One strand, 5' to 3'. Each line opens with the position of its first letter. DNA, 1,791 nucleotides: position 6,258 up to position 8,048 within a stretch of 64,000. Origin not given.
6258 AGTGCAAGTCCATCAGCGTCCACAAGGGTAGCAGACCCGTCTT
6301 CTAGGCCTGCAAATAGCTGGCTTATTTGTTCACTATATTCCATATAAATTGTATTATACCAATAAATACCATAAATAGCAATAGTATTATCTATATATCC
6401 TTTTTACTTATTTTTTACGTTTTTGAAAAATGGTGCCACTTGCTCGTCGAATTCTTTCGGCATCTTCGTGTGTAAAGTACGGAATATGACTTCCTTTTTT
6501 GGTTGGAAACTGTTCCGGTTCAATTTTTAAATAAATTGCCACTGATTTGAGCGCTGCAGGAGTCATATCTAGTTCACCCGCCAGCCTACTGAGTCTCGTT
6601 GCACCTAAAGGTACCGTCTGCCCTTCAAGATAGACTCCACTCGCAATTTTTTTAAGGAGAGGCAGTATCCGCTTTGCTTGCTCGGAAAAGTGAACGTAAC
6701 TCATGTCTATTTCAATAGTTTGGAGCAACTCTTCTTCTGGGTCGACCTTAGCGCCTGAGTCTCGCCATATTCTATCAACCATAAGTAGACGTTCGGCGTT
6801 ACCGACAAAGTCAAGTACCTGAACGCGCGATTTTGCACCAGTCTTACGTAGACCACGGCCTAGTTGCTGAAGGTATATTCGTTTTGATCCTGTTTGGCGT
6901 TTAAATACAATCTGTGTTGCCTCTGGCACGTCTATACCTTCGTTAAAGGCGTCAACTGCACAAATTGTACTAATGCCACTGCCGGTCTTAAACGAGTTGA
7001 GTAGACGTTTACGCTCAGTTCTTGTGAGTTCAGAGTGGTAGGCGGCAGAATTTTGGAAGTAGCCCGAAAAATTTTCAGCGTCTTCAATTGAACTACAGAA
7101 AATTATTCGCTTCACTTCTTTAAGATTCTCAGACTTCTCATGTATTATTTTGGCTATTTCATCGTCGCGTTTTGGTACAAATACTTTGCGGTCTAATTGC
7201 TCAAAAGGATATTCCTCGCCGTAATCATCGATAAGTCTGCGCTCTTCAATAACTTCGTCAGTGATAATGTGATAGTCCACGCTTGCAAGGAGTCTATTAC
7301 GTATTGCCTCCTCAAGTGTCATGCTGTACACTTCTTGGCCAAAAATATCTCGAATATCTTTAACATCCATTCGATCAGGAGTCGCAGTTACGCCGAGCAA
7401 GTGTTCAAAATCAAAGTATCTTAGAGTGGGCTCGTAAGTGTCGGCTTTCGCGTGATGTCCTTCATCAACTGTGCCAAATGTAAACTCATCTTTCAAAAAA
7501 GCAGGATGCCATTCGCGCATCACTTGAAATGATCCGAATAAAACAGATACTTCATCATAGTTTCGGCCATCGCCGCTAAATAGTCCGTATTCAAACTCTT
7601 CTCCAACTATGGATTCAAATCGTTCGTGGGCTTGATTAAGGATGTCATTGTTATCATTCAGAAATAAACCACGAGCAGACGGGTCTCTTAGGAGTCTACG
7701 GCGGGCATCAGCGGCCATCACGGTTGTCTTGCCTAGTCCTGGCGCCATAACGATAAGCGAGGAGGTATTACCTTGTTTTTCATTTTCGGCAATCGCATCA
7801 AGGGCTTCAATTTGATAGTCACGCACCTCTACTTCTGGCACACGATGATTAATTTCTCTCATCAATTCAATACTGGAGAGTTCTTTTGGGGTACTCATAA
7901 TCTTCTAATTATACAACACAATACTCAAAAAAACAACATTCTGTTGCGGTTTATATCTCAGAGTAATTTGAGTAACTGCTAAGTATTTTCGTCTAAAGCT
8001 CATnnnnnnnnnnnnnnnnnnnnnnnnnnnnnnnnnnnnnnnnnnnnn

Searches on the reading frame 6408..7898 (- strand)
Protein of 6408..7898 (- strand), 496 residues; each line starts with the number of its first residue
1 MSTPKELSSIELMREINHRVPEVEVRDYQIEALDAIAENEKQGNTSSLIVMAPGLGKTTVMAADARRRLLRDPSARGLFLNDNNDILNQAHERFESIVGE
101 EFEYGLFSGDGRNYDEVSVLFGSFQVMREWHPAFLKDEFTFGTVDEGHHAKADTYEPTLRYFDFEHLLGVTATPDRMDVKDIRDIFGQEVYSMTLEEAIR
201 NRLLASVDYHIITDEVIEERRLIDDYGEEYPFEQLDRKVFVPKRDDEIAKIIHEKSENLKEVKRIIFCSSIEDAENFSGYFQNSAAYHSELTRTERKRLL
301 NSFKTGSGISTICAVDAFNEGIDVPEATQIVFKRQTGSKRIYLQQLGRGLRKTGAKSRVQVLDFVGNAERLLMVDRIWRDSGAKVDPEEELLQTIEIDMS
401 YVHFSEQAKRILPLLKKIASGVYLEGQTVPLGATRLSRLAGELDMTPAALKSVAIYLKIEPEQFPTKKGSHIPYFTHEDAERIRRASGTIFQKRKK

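Call 5: search_protein_families(library=pfam, proteins=[window:6408-7898:-], max_evalue=1)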
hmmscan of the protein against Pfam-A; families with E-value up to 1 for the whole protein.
window:6408-7898:- (496 aa): 8 families
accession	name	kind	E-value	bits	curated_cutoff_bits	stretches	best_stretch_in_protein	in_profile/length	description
PF04851.21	ResIII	-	5.9e-27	95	22.5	1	23-176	2-164/164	Type III restriction enzyme, res subunit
PF00271.37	Helicase_C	-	3.3e-12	47.1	23.5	1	257-351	11-108/110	Helicase conserved C-terminal domain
PF18766.7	SWI2_SNF2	-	5.1e-08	33.3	26.7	1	28-228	1-209/221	SWI2/SNF2 ATPase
PF16203.11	ERCC3_RAD25_C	-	9.9e-07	28.7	27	1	262-354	61-153/248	ERCC3/RAD25/XPB C-terminal helicase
PF00270.35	DEAD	-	0.0019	18.4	26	1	27-181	2-166/167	DEAD/DEAH box helicase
PF13307.12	Helicase_C_2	-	0.0056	17.2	25.3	1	263-327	11-83/170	Helicase C-terminal domain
PF25199.1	nSTAND_NTPase5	-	0.03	14.6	34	1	31-97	27-93/145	Novel STAND NTPase 5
PF13191.12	AAA_16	-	0.075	14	32.6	1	26-84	5-60/167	AAA ATPase domain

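Call 6: search_protein_families(library=padloc, proteins=[window:6408-7898:-], max_evalue=1)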
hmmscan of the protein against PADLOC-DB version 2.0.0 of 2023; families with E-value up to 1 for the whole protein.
window:6408-7898:- (496 aa): 31 families (the best 25 are shown)
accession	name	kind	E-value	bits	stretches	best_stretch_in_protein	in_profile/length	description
PDLC03658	mREase_IV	-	5.8e-41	138.1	1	28-370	226-563/953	Type IV methyl-directed restriction enzyme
PDLC03659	mREase_IV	-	1.1e-38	130.8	1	32-368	226-569/945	Type IV methyl-directed restriction enzyme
PDLC02707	PbeA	-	1.3e-26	91.4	3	248-365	512-630/672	PbeA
PDLC02704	PbeA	-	5.8e-25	85.8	2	144-366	389-645/682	PbeA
PDLC03047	REase_I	-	8.2e-20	68.2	1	24-352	343-703/1107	Type I restriction enzyme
PDLC02706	PbeA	-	4.5e-17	59.9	3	287-365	597-672/722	PbeA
PDLC03049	REase_I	-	6.2e-13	45.6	1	26-277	169-437/807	Type I restriction enzyme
PDLC02705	PbeA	-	1.3e-12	44.7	1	168-366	405-634/691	PbeA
PDLC02703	PbeA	-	1.1e-08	32.2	2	164-218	394-452/626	PbeA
PDLC03042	REase_I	-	9e-08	27.9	2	19-97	439-519/1170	Type I restriction enzyme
PDLC02870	DpdF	-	1e-07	28.9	1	246-352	213-320/534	DpdF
PDLC03928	PsyrT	-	5.4e-07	26.3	1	263-352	243-335/689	-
PDLC01439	typeIV_DinG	-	1.8e-06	25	1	243-327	386-472/575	CAS-IV-A; associated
PDLC02859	DpdF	-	2.8e-06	24.1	1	285-361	345-424/545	DpdF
PDLC02503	BrxHI|BrxHII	-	3.5e-06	23.6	1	246-361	236-351/698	BrxHI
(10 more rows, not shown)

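Call 7: search_protein_families(library=ncbifam, proteins=[window:6408-7898:-], max_evalue=1)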
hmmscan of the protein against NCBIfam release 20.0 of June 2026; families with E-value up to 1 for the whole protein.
window:6408-7898:- (496 aa): 19 families
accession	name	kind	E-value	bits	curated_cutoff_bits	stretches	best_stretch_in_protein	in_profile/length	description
NF046051.1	restrict_EcoAI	equivalog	1.7e-27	96.2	550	1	21-369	154-533/768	EcoAI/FtnUII family type I restriction enzme subunit R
NF053632.1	heli_RadD_YejH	equivalog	2.4e-25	88.9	720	1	24-371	2-361/573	DNA repair helicase RadD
NF008521.0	PRK11448.1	equivalog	1.1e-19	70.1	729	3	212-366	651-816/1123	type I restriction-modification system endonuclease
TIGR04095.1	dnd_restrict_1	equivalog_domain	2.1e-18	66.6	600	3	284-365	316-396/451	DNA phosphorothioation system restriction enzyme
NF045503.1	repair_heli_XPB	equivalog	3.3e-11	42.4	610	1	12-356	172-512/548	DNA repair helicase XPB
NF010337.0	PRK13766.1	equivalog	3.3e-10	38.7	610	2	22-176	14-175/781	Hef nuclease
TIGR00614.1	recQ_fam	subfamily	3.1e-07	29.6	219.8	1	257-358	222-325/470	RecQ family ATP-dependent DNA helicase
TIGR00603.1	rad25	subfamily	9.1e-07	27.5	328.7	1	139-354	378-591/734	DNA repair helicase rad25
NF003673.1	PRK05298.1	equivalog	2.2e-06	26.3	743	1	234-331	415-516/653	excinuclease ABC subunit UvrB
TIGR00631.1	uvrb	equivalog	7.3e-06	24.5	750.1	1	234-330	415-515/658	excinuclease ABC subunit UvrB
TIGR01389.1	recQ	equivalog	0.00024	19.7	640.2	1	255-352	218-318/591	DNA helicase RecQ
TIGR00348.1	hsdR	subfamily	0.0011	17.5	284.55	1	144-263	377-495/674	HsdR family type I site-specific deoxyribonuclease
NF008394.0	PRK11192.1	equivalog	0.003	16.4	507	1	261-358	247-346/441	ATP-dependent RNA helicase SrmB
NF046055.1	restr_BPTD_3080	equivalog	0.008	14.1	800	1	283-353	548-618/970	BPTD_3080 family restriction endonuclease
NF053631.1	RNA_helic_CshA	equivalog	0.0093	14.9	646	1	283-352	263-331/434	degradosome RNA helicase CshA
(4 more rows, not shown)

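Call 8: search_protein_families(library=phrogs, proteins=[window:6408-7898:-], max_evalue=1)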
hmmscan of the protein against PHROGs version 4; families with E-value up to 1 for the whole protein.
window:6408-7898:- (496 aa): 10 families
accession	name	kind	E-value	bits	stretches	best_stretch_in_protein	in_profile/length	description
phrog_16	-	DNA, RNA and nucleotide metabolism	8.8e-63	213.8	1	10-379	258-613/986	DNA helicase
phrog_16694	-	unknown function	4.8e-21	75.4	2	152-365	433-675/1010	-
phrog_9690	-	DNA, RNA and nucleotide metabolism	1e-16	61.9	1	125-367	28-271/306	DNA helicase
phrog_62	-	DNA, RNA and nucleotide metabolism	1.5e-06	26.9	2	17-74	689-739/1881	DNA helicase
phrog_2488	-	DNA, RNA and nucleotide metabolism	0.00035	20.4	1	247-325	413-492/579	DNA helicase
phrog_6819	-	DNA, RNA and nucleotide metabolism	0.0038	16.7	1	260-333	234-310/645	Holliday junction branch migration helicase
phrog_11902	-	unknown function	0.048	12.7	1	310-364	505-559/1000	-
phrog_2519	-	unknown function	0.072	14.7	1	254-313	7-62/90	-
phrog_32711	-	unknown function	0.072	11.9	1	269-362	352-450/956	-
phrog_11971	-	unknown function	0.28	12.2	1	21-54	21-55/79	-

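Call 27: search_solved_structures(query=window:6408-7898:-, max_evalue=0.001)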
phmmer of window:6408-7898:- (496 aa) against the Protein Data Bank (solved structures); distinct sequences matched with E-value up to 0.001: 34.
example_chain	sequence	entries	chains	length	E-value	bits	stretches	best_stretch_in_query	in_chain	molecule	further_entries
7clg_A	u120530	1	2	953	9.9e-40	139.9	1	26-410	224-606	Putative helicase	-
6p4f_A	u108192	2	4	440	2.3e-17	66.2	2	253-359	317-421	DNA-dependent ATPase XPBII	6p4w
5tnu_A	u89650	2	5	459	2.6e-17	66.1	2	253-359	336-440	DNA-dependent ATPase XPBII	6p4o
3h1t_A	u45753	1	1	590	2.3e-15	59.6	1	17-369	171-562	Type I site-specific restriction-modification system, R (Restriction) subunit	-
6jde_B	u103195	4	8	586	4.4e-15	58.7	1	25-371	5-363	Putative DNA repair helicase RadD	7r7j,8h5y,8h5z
6p66_A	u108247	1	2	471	1.7e-14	56.7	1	248-364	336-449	DNA repair protein RAD25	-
2fwr_A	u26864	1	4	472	1.7e-14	56.7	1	248-364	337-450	DNA repair protein RAD25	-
2fzl_A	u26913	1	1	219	4.8e-09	38.8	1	248-362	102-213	DNA repair protein RAD25, XPB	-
1fuk_A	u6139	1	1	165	1.2e-05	27.6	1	256-367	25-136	EUKARYOTIC INITIATION FACTOR 4A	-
6yvh_H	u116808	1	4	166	6.1e-05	25.3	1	262-369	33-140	Eukaryotic initiation factor 4A-III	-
1fuu_A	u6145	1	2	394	6.8e-05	25.1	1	254-367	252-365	YEAST INITIATION FACTOR 4A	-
2vso_A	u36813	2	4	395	6.8e-05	25.1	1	254-367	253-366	ATP-DEPENDENT RNA HELICASE EIF4A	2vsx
4q47_A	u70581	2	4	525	0.00013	24.2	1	241-357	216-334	DNA helicase RecQ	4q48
2oca_A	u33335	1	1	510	0.00016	23.9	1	286-368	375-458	ATP-dependent DNA helicase uvsW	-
5fmf_1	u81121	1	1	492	0.00022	23.4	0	138-352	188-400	DNA REPAIR HELICASE RAD25, SSL2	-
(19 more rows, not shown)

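Call 30: find_homologous_proteins(query=window:6408-7898:-, max_evalue=1e-20)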
Query window:6408-7898:- (496 aa): 1589 proteins with E <= 1e-20 among 8000 candidates; the best 120 are listed.
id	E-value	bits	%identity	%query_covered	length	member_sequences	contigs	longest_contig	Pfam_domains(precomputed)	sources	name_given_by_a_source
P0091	0.0e+0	1078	97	100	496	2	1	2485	PF16203.12,PF18766.8,PF00271.38,PF04851.22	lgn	-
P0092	0.0e+0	1024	92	100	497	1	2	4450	PF16203.12,PF18766.8,PF00271.38,PF04851.22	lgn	-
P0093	2.9e-279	945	84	100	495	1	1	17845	PF16203.12,PF18766.8,PF00271.38,PF04851.22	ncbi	-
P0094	1.1e-274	930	83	100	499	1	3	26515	PF18766.8,PF00271.38,PF04851.22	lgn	-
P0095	1.2e-271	919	83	100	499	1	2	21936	PF16203.12,PF18766.8,PF00271.38,PF04851.22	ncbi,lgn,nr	ncbi:DEAD/DEAH box helicase [Candidatus Saccharibacteria bacterium]|nr:DEAD/DEAH box helicase [Candi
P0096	4.4e-270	914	81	100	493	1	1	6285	PF16203.12,PF18766.8,PF00271.38,PF04851.22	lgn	-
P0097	1.7e-268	909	81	99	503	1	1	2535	PF16203.12,PF18766.8,PF00271.38,PF04851.22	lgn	-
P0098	3.6e-263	892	80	98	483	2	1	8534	PF18766.8,PF00271.38,PF04851.22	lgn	-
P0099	6.5e-254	861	77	100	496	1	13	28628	PF18766.8,PF00271.38,PF04851.22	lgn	-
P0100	1.2e-190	652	60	98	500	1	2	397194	PF16203.12,PF18766.8,PF00271.38,PF04851.22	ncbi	ncbi:MAG: hypothetical protein NVS1B7_4840 [Candidatus Saccharimonadales bacterium]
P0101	4.2e-184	631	58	100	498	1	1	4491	PF00271.38,PF04851.22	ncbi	-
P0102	8.5e-182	623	59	98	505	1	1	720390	PF16203.12,PF00271.38,PF04851.22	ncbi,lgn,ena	-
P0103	4.1e-176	605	58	95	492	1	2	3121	PF00271.38,PF04851.22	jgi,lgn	-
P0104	3.2e-175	602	57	99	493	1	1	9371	PF18766.8,PF00271.38,PF04851.22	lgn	-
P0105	6.3e-175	601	59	98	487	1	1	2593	PF00271.38,PF04851.22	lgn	-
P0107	4.3e-166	571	54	99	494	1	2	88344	PF00271.38,PF04851.22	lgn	-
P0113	2.9e-132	460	52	84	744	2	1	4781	PF00270.36,PF18766.8,PF00271.38,PF04851.22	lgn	-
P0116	1.0e-125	438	49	85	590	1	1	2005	PF00270.36,PF18780.7,PF18766.8,PF00271.38,PF04851.22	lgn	-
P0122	4.8e-120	420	50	84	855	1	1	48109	PF00270.36,PF18766.8,PF00271.38,PF04851.22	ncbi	-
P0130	7.7e-112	393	48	82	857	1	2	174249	PF00270.36,PF18766.8,PF00271.38,PF04851.22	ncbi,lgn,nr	ncbi:DEAD/DEAH box helicase [Candidatus Saccharibacteria bacterium]|nr:DEAD/DEAH box helicase [Candi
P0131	2.0e-111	391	43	96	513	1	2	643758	PF00270.36,PF18766.8,PF00271.38,PF04851.22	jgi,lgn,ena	-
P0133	1.2e-110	389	42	98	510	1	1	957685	PF00270.36,PF00271.38,PF04851.22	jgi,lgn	jgi:superfamily II DNA or RNA helicase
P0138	1.6e-98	349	40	89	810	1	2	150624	PF08279.19,PF00270.36,PF00392.28,PF18766.8,PF00271.38,PF04851.22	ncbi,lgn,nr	ncbi:DEAD/DEAH box helicase family protein [Candidatus Saccharibacteria bacterium]|nr:DEAD/DEAH box 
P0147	4.8e-95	337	44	79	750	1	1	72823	PF14311.13,PF00270.36,PF01155.26,PF18766.8,PF00271.38,PF21817.4,PF04851.22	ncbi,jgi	ncbi:MAG: zinc-ribbon domain-containing protein [Patescibacteria group bacterium]|jgi:superfamily II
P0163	1.2e-90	323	41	83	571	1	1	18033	PF00270.36,PF16203.12,PF18766.8,PF00271.38,PF04851.22,PF14882.12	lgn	-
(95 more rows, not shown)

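Call 40: find_encoding_contigs(protein=P0100, flank=6000, max_places=1)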
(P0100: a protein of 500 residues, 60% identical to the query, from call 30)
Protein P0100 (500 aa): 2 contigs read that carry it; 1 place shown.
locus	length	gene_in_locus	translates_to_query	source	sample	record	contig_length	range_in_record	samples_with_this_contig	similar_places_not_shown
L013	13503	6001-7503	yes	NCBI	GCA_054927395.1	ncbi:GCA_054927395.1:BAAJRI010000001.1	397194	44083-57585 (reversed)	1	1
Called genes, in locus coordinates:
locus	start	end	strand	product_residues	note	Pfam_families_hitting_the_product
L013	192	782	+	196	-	PF06941:NT5C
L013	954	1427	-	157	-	PF00011:HSP20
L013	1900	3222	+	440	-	PF08448:PAS_4 (weak), PF00512:HisKA, PF02518:HATPase_c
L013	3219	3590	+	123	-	PF00072:Response_reg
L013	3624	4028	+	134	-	PF00072:Response_reg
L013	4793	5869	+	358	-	PF01594:AI-2E_transport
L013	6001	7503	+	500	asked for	PF04851:ResIII, PF18766:SWI2_SNF2 (weak), PF00271:Helicase_C, PF16203:ERCC3_RAD25_C (weak)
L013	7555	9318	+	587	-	-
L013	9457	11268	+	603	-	PF22148:Fervidolysin_NPro-like, PF00082:Peptidase_S8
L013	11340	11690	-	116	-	-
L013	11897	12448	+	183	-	PF00578:AhpC-TSA, PF08534:Redoxin, PF13911:AhpC-TSA_2 (weak)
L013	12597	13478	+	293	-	PF03537:Glyco_hydro_114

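Call 41: find_encoding_contigs(protein=P0133, flank=6000, max_places=1)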
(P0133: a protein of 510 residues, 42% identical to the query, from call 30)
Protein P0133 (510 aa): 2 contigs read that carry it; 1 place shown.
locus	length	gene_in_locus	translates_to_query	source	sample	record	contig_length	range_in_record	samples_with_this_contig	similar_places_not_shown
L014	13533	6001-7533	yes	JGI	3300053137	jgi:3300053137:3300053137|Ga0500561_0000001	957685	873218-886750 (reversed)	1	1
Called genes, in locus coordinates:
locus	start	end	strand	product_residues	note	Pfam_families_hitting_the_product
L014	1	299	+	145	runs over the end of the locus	PF00903:Glyoxalase, PF13669:Glyoxalase_4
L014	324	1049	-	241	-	PF04203:Sortase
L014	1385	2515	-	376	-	-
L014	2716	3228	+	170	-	-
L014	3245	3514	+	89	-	-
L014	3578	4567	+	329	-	-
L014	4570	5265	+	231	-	PF12146:Hydrolase_4 (weak)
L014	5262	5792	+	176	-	PF01613:Flavin_Reduct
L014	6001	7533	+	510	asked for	PF00270:DEAD, PF04851:ResIII, PF00271:Helicase_C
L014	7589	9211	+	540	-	-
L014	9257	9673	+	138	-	PF00903:Glyoxalase, PF13669:Glyoxalase_4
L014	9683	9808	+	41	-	-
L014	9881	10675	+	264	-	-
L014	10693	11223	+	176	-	-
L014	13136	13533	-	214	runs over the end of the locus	PF06114:Peptidase_M78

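Call 42: find_encoding_contigs(protein=P0131, flank=6000, max_places=1)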
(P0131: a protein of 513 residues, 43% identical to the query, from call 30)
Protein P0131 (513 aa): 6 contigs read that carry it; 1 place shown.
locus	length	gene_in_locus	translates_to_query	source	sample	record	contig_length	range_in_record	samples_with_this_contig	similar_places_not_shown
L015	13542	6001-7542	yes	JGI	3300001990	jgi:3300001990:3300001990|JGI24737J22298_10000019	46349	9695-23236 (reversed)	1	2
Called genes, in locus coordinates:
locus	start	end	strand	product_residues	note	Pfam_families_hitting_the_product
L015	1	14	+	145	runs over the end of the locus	PF00903:Glyoxalase, PF13669:Glyoxalase_4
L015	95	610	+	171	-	-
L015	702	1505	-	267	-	PF04203:Sortase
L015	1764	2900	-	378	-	-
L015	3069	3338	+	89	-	-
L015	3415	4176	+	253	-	PF01209:Ubie_methyltran (weak), PF13489:Methyltransf_23, PF08241:Methyltransf_11, PF08242:Methyltransf_12, PF13649:Methyltransf_25, PF13847:Methyltransf_31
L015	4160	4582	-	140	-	PF00293:NUDIX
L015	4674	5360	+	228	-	PF12146:Hydrolase_4 (weak)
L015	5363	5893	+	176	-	PF01613:Flavin_Reduct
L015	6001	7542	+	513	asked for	PF00270:DEAD, PF04851:ResIII, PF18766:SWI2_SNF2 (weak), PF00271:Helicase_C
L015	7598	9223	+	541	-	-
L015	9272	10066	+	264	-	-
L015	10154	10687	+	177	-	-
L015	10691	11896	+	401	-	PF04055:Radical_SAM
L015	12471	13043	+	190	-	-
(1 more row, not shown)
